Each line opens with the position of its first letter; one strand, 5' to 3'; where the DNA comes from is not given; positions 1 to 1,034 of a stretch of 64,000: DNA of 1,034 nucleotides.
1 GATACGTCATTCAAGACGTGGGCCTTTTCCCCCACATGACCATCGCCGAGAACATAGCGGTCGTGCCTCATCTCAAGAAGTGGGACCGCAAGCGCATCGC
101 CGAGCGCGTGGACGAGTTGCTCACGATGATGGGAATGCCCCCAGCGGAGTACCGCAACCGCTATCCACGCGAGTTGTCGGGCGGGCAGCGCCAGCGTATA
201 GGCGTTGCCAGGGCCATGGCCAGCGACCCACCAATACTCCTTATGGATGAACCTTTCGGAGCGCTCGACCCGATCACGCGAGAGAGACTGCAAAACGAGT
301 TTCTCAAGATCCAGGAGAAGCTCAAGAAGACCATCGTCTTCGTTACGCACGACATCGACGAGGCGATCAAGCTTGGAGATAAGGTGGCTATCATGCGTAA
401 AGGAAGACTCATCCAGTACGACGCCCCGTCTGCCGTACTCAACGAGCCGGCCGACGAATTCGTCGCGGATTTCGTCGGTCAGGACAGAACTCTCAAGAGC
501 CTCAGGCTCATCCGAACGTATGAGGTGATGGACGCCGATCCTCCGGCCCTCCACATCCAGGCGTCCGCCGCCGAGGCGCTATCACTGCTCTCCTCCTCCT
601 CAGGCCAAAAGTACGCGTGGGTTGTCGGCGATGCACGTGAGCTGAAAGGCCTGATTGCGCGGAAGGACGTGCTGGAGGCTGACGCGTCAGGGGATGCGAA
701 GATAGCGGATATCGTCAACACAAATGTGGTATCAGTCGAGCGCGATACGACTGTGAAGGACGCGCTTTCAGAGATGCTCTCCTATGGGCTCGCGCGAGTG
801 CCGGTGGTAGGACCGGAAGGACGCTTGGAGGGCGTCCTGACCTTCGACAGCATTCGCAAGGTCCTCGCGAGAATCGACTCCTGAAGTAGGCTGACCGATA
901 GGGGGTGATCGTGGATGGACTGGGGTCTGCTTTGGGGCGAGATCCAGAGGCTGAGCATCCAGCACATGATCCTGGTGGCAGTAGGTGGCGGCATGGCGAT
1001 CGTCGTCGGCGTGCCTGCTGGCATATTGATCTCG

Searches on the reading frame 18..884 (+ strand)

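Call 52: search_protein_families(library=pfam, proteins=[window:18-884:+], max_evalue=0.001)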
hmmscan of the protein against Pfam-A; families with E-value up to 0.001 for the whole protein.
window:18-884:+ (288 aa): 3 families
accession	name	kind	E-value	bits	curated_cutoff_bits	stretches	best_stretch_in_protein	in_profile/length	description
PF00571.33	CBS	-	3.8e-20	72.4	24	2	229-284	1-56/57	CBS domain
PF00005.33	ABC_tran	-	1.2e-13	52.2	25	1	2-80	69-136/137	ABC transporter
PF13304.12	AAA_21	-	6.7e-05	23.5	27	1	36-112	221-299/304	AAA domain, putative AbiEii toxin, Type IV TA system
